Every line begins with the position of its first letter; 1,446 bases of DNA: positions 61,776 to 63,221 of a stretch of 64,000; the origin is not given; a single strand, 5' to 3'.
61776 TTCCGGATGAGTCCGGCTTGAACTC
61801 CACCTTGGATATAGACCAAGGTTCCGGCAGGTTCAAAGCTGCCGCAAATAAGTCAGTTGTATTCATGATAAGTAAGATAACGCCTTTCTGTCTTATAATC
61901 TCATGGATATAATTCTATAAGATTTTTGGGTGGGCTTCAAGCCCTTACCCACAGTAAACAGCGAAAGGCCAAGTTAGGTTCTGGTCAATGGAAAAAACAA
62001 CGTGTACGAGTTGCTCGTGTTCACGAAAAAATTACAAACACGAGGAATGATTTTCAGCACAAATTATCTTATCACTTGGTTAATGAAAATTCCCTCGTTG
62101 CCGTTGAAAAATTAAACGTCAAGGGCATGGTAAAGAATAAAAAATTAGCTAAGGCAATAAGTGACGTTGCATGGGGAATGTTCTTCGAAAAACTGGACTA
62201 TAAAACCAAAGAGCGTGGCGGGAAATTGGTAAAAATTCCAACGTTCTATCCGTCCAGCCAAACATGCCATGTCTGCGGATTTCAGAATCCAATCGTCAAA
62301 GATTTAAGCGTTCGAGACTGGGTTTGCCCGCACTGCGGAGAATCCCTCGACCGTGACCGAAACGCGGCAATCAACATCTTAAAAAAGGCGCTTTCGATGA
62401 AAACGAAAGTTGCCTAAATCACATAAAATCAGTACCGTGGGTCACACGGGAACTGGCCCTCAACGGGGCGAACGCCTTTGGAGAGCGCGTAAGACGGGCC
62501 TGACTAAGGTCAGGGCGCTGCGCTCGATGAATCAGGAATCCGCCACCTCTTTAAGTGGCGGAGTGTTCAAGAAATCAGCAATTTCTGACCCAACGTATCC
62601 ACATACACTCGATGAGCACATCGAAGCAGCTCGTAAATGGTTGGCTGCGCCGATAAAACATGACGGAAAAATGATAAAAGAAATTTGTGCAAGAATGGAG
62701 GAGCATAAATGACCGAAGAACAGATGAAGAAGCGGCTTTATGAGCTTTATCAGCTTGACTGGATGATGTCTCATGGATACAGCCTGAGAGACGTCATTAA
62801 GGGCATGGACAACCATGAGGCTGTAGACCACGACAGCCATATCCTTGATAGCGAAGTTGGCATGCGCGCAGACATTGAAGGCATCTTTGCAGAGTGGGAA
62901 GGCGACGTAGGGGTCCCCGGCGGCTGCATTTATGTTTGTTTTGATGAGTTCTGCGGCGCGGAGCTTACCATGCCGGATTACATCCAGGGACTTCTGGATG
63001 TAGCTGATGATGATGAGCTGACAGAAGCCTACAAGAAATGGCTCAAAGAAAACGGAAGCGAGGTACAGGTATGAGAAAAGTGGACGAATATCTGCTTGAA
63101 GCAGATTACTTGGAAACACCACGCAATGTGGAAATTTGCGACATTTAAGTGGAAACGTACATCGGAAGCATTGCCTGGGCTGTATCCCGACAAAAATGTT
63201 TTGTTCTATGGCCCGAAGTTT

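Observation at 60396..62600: Nested IS elements: an ISL3 transposase with an in-frame TGA inserted at the start of a truncated TnpB with an omega-RNA-like 3' scaffold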

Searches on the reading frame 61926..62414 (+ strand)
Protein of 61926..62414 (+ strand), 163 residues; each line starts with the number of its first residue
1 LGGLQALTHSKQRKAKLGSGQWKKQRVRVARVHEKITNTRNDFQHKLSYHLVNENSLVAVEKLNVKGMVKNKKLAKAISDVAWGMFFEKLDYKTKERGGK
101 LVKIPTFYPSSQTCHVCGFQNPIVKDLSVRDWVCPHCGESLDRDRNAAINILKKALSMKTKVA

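Call 6: search_protein_families(library=pfam, proteins=[window:61926-62414:+], max_evalue=0.01)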
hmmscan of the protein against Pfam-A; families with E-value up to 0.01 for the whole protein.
window:61926-62414:+ (163 aa): 4 families
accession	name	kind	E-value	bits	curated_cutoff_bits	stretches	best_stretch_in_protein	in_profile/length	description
PF07282.18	Cas12f1-like_TNB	-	6.3e-24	84.4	26.3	1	83-151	1-60/60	Cas12f1-like, TNB domain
PF01385.25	OrfB_IS605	-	7.9e-15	55.6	30.5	1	14-71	62-119/120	Probable transposase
PF00641.23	Zn_ribbon_RanBP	-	0.0021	17.7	27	0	129-139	2-12/30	Zn-finger in Ran binding protein and others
PF07417.17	Crl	-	0.0047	17.2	27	1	19-55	79-115/128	Sigma factor-binding transcriptional regulator Crl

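Call 7: search_protein_families(library=ncbifam, proteins=[window:61926-62414:+], max_evalue=0.01)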
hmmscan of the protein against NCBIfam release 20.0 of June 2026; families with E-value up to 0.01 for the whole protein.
window:61926-62414:+ (163 aa): 7 families
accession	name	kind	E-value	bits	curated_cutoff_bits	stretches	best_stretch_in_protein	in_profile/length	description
NF038281.1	IS200_TnpB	exception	1.2e-60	205.5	425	1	13-156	218-360/360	IS200/IS605 family element RNA-guided endonuclease TnpB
NF040570.1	guided_TnpB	subfamily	8.5e-52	176.7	100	1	11-154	241-389/389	RNA-guided endonuclease TnpB family protein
NF038280.1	IS607_TnpB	exception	1.6e-35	122.9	350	1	7-154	244-391/431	IS607 family element RNA-guided endonuclease TnpB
NF038192.1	V_cas_c2c8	exception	2.6e-13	49.9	350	1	12-72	326-386/457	type V CRISPR-associated protein C2c8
NF049972.1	CRISPR_Cas12f2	exception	1.1e-12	47.5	450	1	11-158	370-522/524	type V CRISPR-associated effector Cas12f2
TIGR01766.2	TIGR01766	domain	3.3e-11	43.5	32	1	37-108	2-80/82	IS200/IS605 family accessory protein TnpB-related protein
NF008217.0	PRK10984.1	equivalog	0.008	16.1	117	0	19-59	79-119/133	sigma factor-binding protein Crl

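Call 24: find_homologous_proteins(query=window:61971-62414:+, max_evalue=1e-10)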
Query window:61971-62414:+ (148 aa): 204 proteins with E <= 1e-10 among 220 candidates; the best 120 are listed.
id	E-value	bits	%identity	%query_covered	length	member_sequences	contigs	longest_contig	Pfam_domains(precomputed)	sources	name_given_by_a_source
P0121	8.7e-55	203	66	92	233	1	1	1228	PF01385.26,PF07282.19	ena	-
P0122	3.4e-54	201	63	89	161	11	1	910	PF01385.26,PF07282.19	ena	-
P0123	9.4e-54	199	63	99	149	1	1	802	PF01385.26,PF07282.19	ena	-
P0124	6.1e-53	197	67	86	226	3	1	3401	PF01385.26,PF07282.19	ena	-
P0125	9.5e-53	196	63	89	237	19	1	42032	PF01385.26,PF07282.19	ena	-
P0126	1.3e-51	192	65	91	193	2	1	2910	PF01385.26,PF07282.19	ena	-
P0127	1.3e-51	192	62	97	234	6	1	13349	PF01385.26,PF07282.19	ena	-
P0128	3.5e-51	191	64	90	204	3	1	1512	PF01385.26,PF07282.19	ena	-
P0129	1.2e-50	189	60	97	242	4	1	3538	PF01385.26,PF07282.19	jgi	-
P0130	3.9e-49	184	61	97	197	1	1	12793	PF01385.26,PF07282.19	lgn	-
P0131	5.0e-49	184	63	91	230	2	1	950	PF01385.26,PF07282.19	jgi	jgi:putative transposase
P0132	5.8e-49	184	63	91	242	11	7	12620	PF01385.26,PF07282.19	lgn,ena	-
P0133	1.3e-48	183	60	90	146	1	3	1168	PF01385.26,PF07282.19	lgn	-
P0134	2.6e-48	182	55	98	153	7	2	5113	PF01385.26,PF07282.19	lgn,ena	-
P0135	9.6e-48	180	63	90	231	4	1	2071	PF01385.26,PF07282.19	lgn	-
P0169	2.1e-38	150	86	57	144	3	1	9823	PF01385.26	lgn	-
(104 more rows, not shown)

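Call 25: find_related_loci(query=window:61971-62414:+, collection=genome_contigs, flank=2500)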
Query window:61971-62414:+ (148 aa) in genome_contigs; peptide patterns used: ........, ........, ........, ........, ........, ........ (x = any residue, [..] = any of these).
600 stretches matched a pattern (row limit reached: there are more); 491 encode a relative of the query (tblastn E <= 1e-3); the best 80 are kept; 80 distinct loci.
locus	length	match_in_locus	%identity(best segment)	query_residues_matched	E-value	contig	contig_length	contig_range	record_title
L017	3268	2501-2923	64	3-143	1e-61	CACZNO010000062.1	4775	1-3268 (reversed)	MAG: uncultured Erysipelotrichaceae bacterium isolate RUG12781 genome assembly, contig: RUG12781_asm_62, whole genome sh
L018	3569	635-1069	52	3-148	1e-47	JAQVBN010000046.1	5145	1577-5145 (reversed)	MAG: Candidatus Paceibacterota bacterium isolate STD2_66 NODE_71299_length_5145_cov_3.105420_Sandtown_D2, whole genome s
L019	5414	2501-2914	56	3-141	5e-47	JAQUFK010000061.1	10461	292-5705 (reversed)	MAG: Methanosarcinaceae archaeon isolate STCSWMC_2 NODE_19208_length_10461_cov_3.785272_ST_CSWMC, whole genome shotgun s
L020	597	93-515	56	1-142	5e-50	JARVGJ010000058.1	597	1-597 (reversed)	MAG: Methanolobus sp. isolate M17C-73-03 NODE_58_length_597_cov_7.990385, whole genome shotgun sequence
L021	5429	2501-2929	53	4-145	4e-45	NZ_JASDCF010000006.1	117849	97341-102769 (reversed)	Psychrobacter sp. APC 3426 18499_42_NODE_6, whole genome shotgun sequence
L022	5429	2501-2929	53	4-145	5e-45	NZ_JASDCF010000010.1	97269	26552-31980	Psychrobacter sp. APC 3426 18499_42_NODE_10, whole genome shotgun sequence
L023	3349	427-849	54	1-142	9e-45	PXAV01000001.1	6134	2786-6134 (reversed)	MAG: Methanosarcinaceae archaeon isolate T3Sed10_220R1 T3-Sed10-C35504, whole genome shotgun sequence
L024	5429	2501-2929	54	4-145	1e-44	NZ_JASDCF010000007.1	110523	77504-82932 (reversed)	Psychrobacter sp. APC 3426 18499_42_NODE_7, whole genome shotgun sequence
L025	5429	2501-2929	51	3-140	3e-44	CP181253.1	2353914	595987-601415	MAG: Mitsuokella multacida isolate UW_FK_MITSU1_1 chromosome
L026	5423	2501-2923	51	1-142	2e-44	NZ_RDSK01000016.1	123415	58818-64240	Methanohalophilus sp. RSK RSK_scf_7, whole genome shotgun sequence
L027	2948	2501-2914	53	3-141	1e-43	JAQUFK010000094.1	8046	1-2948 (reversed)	MAG: Methanosarcinaceae archaeon isolate STCSWMC_2 NODE_29037_length_8046_cov_4.123374_ST_CSWMC, whole genome shotgun se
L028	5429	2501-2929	53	4-145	2e-43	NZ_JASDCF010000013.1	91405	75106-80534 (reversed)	Psychrobacter sp. APC 3426 18499_42_NODE_13, whole genome shotgun sequence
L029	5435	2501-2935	51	1-140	1e-43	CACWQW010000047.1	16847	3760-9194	MAG: Selenomonas bovis isolate RUG10837 genome assembly, contig: RUG10837_asm_47, whole genome shotgun sequence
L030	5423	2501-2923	52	4-143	3e-43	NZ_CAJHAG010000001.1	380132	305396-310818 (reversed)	Psychrobacter maritimus isolate Psychrobacter maritimus Pi2-20, whole genome shotgun sequence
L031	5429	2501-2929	50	3-140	3e-43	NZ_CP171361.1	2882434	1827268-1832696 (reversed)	Megasphaera hexanoica strain MH chromosome, complete genome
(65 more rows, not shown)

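Call 26: find_encoding_contigs(protein=P0169, flank=3000, max_places=3)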
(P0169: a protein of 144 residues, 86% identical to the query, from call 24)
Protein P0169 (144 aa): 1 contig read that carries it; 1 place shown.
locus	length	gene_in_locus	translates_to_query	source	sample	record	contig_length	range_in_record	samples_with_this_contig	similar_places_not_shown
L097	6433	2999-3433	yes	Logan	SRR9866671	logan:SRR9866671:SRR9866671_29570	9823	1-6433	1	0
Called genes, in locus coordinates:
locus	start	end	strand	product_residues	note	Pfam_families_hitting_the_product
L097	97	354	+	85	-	-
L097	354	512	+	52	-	-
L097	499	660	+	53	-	-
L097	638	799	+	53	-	-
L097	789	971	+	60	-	-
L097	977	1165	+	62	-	PF14354:Lar_restr_allev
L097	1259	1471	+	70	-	-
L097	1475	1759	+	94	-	-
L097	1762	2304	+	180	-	-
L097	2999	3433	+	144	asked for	PF01385:OrfB_IS605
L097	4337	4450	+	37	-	-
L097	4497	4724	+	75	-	-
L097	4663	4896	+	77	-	-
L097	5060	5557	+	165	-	-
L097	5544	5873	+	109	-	-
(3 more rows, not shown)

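Call 61: search_solved_structures(query=window:61971-62414:+, max_evalue=0.001, show_alignments=2)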
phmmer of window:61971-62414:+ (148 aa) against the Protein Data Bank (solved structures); distinct sequences matched with E-value up to 0.001: 18.
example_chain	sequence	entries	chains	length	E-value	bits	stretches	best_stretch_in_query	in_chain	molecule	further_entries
9yyg_A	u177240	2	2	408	7e-48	165.6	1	1-141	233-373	AI-designed RNA-guided nuclease | AI-generated RNA-guided nuclease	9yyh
8bf8_A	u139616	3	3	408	2.5e-42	147.6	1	1-141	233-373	RNA-guided DNA endonuclease TnpB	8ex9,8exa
8h1j_A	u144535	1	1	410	2.5e-42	147.6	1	1-141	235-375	RNA-guided DNA endonuclease TnpB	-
9jfo_A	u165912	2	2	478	1.5e-32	115.9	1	15-145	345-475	LaTranC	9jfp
9jfq_A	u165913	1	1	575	2.2e-32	115.3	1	15-145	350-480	LaTranC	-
8iaz_A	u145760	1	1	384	8.8e-22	81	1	8-137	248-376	Transposase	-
9j09_A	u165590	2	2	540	9e-18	68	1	6-141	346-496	Transposase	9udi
9b0l_P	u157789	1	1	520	1.1e-12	51.4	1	4-141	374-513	TnpB-like protein L79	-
23vu_A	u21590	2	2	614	4.5e-08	36.5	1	16-142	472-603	UnCas12m4a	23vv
8hr5_A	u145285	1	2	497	2e-07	34.4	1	8-138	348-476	Transposase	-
9nzp_A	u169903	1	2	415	2.6e-07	34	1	19-141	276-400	IS200/IS605 family element transposase accessory protein TnpB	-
9jfs_A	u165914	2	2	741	1.1e-05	28.7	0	74-120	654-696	Cas12p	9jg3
8j1j_A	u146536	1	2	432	1.9e-05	28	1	7-137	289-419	Transposase IS605 OrfB C-terminal domain-containing protein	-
9nzq_A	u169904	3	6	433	4.3e-05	26.8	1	8-137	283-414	Cas12f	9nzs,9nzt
7wju_A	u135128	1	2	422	4.4e-05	26.8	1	7-137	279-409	OrfB_Zn_ribbon domain-containing protein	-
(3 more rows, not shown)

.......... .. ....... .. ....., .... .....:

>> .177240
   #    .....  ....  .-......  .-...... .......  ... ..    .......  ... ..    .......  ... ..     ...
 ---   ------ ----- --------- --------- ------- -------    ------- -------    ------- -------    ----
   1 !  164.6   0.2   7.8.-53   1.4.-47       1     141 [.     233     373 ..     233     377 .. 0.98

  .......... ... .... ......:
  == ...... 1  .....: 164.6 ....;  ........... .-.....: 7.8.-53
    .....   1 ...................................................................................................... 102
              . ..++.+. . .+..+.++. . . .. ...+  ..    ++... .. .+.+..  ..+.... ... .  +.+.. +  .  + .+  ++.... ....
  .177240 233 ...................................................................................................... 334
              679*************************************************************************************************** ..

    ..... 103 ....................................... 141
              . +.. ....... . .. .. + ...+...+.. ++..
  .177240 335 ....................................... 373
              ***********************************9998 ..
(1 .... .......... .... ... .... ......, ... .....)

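Call 89: list_cluster_members(proteins=[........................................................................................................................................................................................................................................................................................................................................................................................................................, window:61926-62414:+, window:60404-60625:-])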
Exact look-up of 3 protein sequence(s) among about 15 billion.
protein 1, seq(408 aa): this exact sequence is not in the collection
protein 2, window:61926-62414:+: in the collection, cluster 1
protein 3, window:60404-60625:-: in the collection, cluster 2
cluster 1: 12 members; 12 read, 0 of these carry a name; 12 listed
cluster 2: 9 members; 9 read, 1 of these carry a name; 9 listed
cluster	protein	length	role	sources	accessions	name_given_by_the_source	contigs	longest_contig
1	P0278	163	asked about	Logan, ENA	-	-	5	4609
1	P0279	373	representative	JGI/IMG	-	-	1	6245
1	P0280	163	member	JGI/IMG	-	-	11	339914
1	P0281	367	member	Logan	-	-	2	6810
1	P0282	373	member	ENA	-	-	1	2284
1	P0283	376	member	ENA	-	-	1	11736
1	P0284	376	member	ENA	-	-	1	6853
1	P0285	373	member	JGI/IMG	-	-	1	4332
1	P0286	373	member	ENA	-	-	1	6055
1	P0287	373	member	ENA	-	-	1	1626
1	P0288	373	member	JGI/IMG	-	-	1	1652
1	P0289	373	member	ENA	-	-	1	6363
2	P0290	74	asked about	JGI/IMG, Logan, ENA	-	hypothetical protein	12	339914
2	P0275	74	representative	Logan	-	-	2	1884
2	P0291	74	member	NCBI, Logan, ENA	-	-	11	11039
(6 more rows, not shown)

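Call 90: find_encoding_contigs(protein=P0283, flank=5000, max_places=2)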
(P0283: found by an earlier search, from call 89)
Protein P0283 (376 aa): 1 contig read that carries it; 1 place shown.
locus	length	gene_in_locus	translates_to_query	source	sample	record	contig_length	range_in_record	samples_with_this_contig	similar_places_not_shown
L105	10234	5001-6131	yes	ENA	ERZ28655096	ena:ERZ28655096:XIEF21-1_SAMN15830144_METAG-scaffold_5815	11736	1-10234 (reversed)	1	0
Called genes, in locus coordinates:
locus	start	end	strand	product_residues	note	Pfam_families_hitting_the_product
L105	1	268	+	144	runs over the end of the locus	-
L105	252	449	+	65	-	-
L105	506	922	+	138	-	-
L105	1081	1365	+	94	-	-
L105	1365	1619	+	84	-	-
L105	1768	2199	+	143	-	-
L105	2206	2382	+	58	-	-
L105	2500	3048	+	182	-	-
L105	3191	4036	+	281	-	-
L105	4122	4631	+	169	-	-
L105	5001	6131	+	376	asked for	PF12323:HTH_OrfB_IS605, PF01385:OrfB_IS605, PF07282:Cas12f1-like_TNB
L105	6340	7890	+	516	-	-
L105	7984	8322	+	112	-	-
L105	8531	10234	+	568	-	?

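Call 91: find_encoding_contigs(protein=P0279, flank=5000, max_places=2)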
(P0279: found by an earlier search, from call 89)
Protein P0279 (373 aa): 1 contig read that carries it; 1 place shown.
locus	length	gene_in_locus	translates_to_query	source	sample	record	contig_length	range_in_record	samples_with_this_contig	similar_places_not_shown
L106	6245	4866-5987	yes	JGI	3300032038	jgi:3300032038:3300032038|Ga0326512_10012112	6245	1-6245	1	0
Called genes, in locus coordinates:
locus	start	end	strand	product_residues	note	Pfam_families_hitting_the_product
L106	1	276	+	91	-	?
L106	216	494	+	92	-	-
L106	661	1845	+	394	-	PF07282:Cas12f1-like_TNB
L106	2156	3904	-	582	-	PF12729:4HB_MCP_1, PF00672:HAMP (faint), PF00015:MCPsignal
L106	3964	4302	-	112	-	PF02452:PemK_toxin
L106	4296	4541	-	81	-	PF04014:MazE_antitoxin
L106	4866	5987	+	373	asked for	PF12323:HTH_OrfB_IS605, PF01385:OrfB_IS605, PF07282:Cas12f1-like_TNB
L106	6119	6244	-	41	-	?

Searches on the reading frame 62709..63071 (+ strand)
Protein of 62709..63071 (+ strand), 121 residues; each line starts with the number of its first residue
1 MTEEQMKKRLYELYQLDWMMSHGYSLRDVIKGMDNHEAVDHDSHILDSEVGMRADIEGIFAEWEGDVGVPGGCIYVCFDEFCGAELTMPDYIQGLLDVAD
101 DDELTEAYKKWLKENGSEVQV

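Call 34: search_protein_families(library=phrogs, proteins=[window:62709-63071:+], max_evalue=0.01)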
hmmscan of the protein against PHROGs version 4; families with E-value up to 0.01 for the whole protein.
window:62709-63071:+ (121 aa): 0 families

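Call 50: find_related_loci(query=window:62709-63071:+, collection=viral_contigs, flank=5000)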
Query window:62709-63071:+ (121 aa) in viral_contigs; peptide patterns used: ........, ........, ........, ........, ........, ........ (x = any residue, [..] = any of these).
33 stretches matched a pattern; 1 encode a relative of the query (tblastn E <= 1e-3); 1 distinct loci.
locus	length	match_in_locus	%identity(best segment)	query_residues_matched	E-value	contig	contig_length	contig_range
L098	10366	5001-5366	57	1-115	5e-40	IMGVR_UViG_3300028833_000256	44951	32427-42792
